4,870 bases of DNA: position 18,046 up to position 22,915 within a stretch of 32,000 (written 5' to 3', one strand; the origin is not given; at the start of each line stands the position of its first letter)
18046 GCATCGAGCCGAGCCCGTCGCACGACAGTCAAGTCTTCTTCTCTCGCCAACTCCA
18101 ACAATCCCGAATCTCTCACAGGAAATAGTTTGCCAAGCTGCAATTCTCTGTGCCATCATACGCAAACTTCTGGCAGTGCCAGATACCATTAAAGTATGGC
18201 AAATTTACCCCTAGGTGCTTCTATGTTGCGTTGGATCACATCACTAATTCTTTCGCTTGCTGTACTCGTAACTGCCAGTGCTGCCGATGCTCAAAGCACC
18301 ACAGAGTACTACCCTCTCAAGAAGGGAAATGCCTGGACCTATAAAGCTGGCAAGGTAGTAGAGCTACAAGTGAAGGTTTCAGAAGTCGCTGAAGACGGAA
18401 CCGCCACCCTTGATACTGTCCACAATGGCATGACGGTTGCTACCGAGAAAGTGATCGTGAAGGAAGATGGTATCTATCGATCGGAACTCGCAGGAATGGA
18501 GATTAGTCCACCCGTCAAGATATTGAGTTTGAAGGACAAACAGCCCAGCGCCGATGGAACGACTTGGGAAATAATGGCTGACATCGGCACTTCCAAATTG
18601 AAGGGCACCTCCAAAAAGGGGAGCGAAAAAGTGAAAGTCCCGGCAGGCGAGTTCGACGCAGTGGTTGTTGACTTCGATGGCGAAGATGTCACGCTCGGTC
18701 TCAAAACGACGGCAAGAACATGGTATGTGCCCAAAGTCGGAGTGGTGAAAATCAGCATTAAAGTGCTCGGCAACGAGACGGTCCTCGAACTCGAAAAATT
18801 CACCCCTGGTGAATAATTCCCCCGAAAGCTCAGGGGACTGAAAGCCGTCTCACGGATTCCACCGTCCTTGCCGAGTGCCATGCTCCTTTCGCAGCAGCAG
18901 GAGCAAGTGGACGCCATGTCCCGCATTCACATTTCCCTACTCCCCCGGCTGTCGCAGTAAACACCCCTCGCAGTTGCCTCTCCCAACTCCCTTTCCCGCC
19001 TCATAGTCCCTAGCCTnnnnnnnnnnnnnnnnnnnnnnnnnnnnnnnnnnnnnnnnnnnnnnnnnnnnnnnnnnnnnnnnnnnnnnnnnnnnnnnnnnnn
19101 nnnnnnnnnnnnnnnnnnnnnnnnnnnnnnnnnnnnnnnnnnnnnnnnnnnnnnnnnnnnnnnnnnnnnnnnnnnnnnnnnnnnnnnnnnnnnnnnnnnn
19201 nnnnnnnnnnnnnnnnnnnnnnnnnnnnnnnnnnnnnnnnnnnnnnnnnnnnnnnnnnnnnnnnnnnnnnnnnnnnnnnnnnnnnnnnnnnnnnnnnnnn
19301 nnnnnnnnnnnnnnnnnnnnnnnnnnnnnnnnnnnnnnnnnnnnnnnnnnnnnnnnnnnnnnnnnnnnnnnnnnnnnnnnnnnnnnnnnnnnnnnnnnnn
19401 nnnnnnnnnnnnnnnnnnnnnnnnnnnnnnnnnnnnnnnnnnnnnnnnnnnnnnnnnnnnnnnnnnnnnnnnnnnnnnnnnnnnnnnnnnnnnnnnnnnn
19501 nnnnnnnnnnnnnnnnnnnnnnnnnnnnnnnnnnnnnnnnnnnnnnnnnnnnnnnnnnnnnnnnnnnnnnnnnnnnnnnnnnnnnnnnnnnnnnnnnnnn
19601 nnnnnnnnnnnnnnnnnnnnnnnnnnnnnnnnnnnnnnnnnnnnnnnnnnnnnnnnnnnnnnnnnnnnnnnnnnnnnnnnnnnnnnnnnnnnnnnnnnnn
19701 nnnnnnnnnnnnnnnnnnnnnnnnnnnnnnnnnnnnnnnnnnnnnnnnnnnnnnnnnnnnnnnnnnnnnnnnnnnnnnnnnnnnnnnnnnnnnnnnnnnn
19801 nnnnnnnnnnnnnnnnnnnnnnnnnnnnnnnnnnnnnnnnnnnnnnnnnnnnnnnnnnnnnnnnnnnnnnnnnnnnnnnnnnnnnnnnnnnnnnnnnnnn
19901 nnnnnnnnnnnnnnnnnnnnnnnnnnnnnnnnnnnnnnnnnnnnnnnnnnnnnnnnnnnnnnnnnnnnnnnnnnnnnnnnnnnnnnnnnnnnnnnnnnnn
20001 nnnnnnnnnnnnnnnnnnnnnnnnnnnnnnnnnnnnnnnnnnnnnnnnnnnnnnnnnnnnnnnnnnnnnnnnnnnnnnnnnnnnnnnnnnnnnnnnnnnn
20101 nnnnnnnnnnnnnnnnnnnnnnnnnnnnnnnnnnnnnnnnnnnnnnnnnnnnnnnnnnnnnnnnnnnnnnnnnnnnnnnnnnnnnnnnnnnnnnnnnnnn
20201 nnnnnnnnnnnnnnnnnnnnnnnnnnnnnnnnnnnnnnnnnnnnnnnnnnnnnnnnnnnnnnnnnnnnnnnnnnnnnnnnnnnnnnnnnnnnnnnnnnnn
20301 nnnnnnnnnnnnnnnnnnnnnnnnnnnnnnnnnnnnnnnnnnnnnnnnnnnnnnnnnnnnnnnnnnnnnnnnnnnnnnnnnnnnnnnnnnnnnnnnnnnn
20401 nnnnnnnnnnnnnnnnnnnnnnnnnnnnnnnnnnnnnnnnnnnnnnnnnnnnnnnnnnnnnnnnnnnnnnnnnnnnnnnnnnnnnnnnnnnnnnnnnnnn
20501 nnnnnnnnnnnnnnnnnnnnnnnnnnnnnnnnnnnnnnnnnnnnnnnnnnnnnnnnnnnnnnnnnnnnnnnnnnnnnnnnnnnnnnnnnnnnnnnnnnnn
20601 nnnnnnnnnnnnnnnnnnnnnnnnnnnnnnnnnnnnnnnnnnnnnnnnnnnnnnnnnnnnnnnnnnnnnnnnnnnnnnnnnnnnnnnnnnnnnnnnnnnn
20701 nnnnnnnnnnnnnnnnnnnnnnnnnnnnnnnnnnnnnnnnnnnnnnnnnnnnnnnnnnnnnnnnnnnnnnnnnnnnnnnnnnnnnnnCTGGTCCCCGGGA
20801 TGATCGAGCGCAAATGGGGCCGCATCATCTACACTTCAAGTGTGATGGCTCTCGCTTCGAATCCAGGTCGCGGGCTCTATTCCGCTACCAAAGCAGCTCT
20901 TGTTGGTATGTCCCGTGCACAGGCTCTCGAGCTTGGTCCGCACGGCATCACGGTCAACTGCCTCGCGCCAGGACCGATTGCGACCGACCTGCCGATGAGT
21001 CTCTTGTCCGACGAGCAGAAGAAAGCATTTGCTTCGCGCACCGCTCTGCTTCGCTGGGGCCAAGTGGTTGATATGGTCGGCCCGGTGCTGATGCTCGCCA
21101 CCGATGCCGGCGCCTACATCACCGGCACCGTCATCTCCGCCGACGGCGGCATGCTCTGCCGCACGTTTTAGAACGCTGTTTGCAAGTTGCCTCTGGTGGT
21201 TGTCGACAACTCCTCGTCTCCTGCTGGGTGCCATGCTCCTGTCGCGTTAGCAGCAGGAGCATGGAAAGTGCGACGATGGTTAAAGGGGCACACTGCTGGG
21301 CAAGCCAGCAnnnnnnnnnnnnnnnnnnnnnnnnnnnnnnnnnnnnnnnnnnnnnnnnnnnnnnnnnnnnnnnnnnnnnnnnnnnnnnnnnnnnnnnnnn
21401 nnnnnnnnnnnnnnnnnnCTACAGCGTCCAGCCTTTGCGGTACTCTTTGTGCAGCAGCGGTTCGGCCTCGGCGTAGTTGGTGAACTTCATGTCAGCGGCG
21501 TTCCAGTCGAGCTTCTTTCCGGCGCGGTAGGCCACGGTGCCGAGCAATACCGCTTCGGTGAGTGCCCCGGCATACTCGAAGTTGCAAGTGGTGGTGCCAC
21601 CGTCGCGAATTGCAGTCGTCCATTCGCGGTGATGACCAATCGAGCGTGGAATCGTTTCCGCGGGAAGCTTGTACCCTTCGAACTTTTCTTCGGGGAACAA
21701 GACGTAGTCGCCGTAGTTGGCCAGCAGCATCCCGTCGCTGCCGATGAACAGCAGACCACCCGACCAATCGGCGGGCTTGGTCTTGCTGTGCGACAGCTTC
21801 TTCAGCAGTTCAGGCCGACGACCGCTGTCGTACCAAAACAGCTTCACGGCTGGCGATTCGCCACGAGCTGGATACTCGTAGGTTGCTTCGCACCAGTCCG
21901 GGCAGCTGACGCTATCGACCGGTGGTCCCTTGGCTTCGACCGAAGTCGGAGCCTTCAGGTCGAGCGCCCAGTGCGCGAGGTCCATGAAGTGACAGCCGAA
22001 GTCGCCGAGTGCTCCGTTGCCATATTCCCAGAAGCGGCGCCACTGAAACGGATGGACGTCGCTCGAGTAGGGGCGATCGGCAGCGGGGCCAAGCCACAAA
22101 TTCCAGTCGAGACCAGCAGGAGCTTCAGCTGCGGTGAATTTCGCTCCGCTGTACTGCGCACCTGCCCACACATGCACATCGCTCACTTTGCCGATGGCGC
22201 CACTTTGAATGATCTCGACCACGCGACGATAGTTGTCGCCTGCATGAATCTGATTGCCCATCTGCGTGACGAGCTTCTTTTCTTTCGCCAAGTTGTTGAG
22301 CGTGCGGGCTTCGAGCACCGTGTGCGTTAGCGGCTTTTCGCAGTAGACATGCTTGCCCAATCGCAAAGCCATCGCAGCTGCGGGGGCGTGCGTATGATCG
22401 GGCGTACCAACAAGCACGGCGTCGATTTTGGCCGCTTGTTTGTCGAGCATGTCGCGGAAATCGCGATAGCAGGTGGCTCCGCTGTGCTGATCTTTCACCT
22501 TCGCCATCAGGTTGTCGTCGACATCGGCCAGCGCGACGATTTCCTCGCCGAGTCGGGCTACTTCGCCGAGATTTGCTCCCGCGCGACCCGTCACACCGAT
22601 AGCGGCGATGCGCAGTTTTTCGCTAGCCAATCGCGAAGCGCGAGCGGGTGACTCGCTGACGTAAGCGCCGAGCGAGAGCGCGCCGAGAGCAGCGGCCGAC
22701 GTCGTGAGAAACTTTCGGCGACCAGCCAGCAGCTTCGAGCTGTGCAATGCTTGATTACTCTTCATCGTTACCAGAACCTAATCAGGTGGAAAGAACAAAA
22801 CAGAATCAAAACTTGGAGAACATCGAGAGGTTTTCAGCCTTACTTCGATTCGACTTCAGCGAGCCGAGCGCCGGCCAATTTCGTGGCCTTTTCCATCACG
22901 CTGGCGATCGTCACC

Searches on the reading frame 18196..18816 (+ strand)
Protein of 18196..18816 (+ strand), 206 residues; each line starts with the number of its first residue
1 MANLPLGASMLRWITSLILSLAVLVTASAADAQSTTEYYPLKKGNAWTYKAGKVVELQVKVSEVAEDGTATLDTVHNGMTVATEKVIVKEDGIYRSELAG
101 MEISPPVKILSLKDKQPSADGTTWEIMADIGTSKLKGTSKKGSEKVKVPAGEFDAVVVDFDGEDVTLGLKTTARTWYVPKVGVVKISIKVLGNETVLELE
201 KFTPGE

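Call 17: search_protein_families(library=pfam, proteins=[window:18196-18816:+], max_evalue=0.001)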
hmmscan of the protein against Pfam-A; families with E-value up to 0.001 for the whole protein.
window:18196-18816:+ (206 aa): 1 family
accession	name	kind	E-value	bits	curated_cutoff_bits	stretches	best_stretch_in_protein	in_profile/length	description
PF21347.3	DUF3108_like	-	2.2e-05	24.9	27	1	141-185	137-183/199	DUF3108-like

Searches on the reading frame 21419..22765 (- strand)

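Call 64: search_protein_families(library=pfam, proteins=[window:21419-22765:-], max_evalue=0.001)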
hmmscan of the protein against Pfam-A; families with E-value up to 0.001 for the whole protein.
window:21419-22765:- (448 aa): 4 families
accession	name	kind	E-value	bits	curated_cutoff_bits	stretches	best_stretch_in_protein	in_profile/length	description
PF01408.29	GFO_IDH_MocA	-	4.3e-20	73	24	1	51-170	1-119/120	Oxidoreductase family, NAD-binding Rossmann fold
PF19051.5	GFO_IDH_MocA_C2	-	5.4e-19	69.1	23.3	1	208-298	41-133/254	Oxidoreductase family, C-terminal alpha/beta domain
PF22725.1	GFO_IDH_MocA_C3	-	1.1e-11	45.3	27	1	232-299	26-93/124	GFO/IDH/MocA C-terminal domain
PF02894.22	GFO_IDH_MocA_C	-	6.1e-05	23.3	22.9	1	239-280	28-70/218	Oxidoreductase family, C-terminal alpha/beta domain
